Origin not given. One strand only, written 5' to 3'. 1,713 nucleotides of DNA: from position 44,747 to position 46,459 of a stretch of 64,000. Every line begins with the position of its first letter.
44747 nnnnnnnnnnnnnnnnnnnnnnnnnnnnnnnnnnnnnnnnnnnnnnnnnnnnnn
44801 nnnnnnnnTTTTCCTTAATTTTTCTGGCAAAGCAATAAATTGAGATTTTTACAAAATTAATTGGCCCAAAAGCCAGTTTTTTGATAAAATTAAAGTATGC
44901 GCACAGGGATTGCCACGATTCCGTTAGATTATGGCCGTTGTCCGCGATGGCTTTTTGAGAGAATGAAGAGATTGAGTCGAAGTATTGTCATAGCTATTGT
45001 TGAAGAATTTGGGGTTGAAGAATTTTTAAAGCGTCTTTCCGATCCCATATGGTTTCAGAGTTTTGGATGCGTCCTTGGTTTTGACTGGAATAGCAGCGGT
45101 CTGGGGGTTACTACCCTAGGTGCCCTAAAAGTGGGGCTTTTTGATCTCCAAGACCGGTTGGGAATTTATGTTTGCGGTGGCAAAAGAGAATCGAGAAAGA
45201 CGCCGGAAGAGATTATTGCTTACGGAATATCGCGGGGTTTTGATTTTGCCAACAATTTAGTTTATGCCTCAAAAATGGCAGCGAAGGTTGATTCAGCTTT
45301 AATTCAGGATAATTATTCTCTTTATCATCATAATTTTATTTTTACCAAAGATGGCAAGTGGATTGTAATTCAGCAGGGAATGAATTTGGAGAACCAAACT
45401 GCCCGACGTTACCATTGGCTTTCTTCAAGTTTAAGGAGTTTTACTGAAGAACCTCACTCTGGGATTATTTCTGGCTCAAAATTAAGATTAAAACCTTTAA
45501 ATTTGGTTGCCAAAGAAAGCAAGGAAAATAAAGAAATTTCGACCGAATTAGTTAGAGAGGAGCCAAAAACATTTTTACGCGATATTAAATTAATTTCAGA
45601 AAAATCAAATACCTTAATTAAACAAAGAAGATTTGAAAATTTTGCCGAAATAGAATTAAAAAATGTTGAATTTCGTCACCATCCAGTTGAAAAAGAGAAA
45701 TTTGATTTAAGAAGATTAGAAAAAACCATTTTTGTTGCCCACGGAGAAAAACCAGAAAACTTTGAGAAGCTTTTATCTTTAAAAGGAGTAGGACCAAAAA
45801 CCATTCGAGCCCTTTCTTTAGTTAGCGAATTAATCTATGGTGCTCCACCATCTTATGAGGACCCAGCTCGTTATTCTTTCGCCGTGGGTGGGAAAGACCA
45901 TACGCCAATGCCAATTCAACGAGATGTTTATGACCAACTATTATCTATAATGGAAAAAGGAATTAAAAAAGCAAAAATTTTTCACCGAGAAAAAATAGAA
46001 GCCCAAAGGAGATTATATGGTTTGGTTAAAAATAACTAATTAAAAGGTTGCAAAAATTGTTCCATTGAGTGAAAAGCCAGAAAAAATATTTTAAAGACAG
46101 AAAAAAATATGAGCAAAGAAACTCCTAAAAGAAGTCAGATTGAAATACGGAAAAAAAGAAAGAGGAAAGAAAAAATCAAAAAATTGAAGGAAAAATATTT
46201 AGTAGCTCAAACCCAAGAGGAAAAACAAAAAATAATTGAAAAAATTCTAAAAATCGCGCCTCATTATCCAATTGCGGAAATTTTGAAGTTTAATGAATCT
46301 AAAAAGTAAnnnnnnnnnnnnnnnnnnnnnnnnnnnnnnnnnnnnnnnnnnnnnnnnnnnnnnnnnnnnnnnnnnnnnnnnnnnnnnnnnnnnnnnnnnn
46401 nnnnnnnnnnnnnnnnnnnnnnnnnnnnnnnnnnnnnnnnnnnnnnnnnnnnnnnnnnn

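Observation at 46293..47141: Presenilin/SPP-type GxGD intramembrane protease in a bacterium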

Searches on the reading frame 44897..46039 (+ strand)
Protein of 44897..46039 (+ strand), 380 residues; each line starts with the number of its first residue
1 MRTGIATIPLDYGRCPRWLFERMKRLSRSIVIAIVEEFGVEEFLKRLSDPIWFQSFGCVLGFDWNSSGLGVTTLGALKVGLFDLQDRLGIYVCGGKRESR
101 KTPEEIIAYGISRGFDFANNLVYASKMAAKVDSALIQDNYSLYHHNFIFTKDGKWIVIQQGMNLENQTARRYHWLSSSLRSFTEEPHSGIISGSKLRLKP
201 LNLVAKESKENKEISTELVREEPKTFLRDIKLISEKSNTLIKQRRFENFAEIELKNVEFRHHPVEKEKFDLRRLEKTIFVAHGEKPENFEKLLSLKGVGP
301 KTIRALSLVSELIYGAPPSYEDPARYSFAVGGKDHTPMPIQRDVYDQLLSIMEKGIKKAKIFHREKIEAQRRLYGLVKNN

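Call 3: search_protein_families(library=pfam, proteins=[window:44897-46039:+], max_evalue=1)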
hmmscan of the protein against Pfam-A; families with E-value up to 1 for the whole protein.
window:44897-46039:+ (380 aa): 3 families
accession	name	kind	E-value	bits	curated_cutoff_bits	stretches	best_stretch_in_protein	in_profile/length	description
PF05559.16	DUF763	-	4.3e-124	414.3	35.5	1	4-340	1-319/319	Protein of unknown function (DUF763)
PF00633.29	HHH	-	0.00048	20.3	24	1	283-305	4-26/30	Helix-hairpin-helix motif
PF14520.12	HHH_5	-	0.014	16.3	27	1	289-306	1-18/57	Helix-hairpin-helix domain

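Call 4: search_protein_families(library=ncbifam, proteins=[window:44897-46039:+], max_evalue=1)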
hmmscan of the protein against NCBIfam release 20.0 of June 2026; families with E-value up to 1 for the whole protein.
window:44897-46039:+ (380 aa): 0 families

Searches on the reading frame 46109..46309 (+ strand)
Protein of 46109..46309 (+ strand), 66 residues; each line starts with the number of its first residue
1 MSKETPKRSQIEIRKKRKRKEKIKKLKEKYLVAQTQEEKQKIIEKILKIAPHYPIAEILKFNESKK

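Call 3: search_protein_families(library=pfam, proteins=[window:46109-46309:+], max_evalue=1)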
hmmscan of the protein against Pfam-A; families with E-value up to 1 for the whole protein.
window:46109-46309:+ (66 aa): 1 family
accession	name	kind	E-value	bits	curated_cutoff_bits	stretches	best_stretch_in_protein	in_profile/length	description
PF20607.3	DUF6800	-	5e-11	43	25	1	10-51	3-43/43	Family of unknown function (DUF6800)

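Call 4: search_protein_families(library=ncbifam, proteins=[window:46109-46309:+], max_evalue=1)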
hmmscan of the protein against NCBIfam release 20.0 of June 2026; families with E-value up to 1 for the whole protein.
window:46109-46309:+ (66 aa): 1 family
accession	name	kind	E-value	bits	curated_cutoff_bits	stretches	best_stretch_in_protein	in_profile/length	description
TIGR00315.1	cdhB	equivalog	0.17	11.8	101.2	1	10-56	11-57/162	CO dehydrogenase/acetyl-CoA synthase complex subunit epsilon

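Call 54: find_related_loci(query=A2, collection=metagenome_contigs, flank=2500)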
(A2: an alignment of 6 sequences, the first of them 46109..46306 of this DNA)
Query A2 (66 aa) in metagenome_contigs; peptide patterns used: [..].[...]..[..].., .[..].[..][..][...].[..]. (x = any residue, [..] = any of these).
600 stretches matched a pattern (row limit reached: there are more); 5 encode a relative of the query (tblastn E <= 1e-3); 5 distinct loci.
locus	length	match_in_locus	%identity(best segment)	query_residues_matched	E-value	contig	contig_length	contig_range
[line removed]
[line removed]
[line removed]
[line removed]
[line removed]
